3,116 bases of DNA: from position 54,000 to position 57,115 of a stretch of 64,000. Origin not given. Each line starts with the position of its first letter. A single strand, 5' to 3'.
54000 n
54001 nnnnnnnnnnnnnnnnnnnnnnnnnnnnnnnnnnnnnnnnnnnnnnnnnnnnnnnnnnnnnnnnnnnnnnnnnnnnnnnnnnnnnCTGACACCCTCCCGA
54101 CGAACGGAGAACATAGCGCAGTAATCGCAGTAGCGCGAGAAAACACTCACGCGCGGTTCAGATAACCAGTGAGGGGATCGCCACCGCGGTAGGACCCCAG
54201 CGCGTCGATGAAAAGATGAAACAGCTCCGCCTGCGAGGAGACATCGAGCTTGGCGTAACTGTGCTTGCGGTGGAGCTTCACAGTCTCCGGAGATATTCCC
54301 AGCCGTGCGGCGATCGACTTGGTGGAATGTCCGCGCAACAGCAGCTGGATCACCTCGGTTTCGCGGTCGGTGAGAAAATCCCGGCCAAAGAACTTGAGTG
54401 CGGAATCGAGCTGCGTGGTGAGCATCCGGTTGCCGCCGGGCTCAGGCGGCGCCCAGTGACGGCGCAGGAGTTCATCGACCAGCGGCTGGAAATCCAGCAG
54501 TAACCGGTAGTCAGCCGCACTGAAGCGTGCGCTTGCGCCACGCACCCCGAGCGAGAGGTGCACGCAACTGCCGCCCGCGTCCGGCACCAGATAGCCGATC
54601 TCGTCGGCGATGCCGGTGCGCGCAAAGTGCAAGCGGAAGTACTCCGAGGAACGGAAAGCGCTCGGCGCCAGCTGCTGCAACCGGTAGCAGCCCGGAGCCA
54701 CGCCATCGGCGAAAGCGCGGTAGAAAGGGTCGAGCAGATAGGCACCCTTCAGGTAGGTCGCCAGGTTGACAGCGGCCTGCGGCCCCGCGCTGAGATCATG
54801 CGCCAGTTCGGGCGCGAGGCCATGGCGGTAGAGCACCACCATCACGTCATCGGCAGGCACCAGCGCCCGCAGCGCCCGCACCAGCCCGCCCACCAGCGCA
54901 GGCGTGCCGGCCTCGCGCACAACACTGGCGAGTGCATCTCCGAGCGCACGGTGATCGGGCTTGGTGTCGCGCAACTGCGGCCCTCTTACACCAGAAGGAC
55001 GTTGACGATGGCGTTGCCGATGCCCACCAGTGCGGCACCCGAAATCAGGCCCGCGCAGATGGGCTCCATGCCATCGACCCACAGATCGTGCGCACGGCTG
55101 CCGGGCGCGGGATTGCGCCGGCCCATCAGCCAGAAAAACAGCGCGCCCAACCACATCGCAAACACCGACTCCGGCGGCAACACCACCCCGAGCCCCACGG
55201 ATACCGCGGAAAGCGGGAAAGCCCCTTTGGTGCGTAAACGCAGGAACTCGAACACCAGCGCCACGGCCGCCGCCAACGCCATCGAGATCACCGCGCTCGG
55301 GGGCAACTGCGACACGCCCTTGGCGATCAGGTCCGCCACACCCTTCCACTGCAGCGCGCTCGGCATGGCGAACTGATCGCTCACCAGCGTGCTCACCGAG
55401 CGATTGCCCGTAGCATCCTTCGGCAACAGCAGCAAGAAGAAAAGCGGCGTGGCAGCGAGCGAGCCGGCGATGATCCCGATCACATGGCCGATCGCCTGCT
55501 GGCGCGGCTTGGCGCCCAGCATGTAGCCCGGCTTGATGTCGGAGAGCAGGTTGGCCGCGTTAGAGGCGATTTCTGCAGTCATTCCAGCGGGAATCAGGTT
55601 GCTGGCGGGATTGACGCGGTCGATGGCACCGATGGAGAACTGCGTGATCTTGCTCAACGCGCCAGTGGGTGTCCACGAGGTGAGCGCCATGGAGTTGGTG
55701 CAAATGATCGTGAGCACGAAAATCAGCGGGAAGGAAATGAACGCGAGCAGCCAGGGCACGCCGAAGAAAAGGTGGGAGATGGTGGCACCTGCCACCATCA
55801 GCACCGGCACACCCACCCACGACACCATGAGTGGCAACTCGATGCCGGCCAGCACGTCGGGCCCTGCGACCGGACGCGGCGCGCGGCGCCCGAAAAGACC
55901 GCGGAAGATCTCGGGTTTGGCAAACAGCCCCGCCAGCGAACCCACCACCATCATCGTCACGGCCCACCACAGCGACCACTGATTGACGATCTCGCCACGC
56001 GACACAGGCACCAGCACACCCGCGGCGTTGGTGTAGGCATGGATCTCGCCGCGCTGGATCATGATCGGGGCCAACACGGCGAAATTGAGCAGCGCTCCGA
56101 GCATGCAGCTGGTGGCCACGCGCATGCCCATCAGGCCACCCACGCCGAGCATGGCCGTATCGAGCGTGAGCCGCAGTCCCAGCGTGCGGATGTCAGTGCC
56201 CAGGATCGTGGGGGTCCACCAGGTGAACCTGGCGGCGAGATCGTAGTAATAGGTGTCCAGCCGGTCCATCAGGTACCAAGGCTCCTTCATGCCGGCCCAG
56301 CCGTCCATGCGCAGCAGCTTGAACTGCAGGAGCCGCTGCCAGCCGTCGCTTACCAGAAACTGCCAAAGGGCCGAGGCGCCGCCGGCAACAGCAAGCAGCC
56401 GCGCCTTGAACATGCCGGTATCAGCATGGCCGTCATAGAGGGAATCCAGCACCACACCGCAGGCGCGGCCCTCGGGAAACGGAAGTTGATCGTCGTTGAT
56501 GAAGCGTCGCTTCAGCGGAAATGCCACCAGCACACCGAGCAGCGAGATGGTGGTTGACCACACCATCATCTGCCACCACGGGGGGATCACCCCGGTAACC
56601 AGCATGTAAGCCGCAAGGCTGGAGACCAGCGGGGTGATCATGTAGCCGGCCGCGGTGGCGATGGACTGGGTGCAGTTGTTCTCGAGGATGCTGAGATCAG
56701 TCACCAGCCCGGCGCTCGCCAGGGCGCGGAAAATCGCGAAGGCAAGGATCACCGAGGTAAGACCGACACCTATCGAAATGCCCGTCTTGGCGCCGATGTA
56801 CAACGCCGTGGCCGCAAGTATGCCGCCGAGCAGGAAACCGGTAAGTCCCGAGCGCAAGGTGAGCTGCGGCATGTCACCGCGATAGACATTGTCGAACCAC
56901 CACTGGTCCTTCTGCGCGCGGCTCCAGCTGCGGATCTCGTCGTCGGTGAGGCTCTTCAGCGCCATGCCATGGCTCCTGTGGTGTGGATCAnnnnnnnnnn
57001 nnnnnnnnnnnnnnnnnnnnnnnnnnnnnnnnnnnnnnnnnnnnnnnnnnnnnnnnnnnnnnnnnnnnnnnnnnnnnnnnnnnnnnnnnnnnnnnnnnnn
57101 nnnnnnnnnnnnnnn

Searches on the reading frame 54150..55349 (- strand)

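Call 10: search_protein_families(library=pfam, proteins=[window:54150-55349:-], max_evalue=0.001)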
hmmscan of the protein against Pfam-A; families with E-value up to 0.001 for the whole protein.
window:54150-55349:- (400 aa): 6 families
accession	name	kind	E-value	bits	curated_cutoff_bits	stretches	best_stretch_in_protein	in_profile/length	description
PF00196.25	GerE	-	2.1e-16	59.7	23.5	1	325-379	2-56/57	Bacterial regulatory proteins, luxR family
PF13384.12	HTH_23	-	4.5e-05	23.6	24.6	1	332-361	9-38/50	Homeodomain-like domain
PF13518.12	HTH_28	-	6.1e-05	23.5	25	1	332-358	4-30/52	Helix-turn-helix domain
PF04545.22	Sigma70_r4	-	0.00043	20.2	24.1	1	326-362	5-42/50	Sigma-70, region 4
PF08281.18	Sigma70_r4_2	-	0.00061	19.8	25.7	0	326-368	11-54/54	Sigma-70, region 4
PF13542.12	HTH_Tnp_ISL3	-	0.00082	19.2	27.4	0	331-358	18-44/51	Helix-turn-helix domain of transposase family ISL3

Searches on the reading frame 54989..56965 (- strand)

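Call 10: search_protein_families(library=pfam, proteins=[window:54989-56965:-], max_evalue=0.001)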
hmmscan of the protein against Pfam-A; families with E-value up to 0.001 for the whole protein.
window:54989-56965:- (659 aa): 1 family
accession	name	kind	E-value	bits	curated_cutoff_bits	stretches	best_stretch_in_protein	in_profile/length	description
PF03169.20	OPT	-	2.6e-61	208.5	25.8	1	34-653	1-621/623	OPT oligopeptide transporter protein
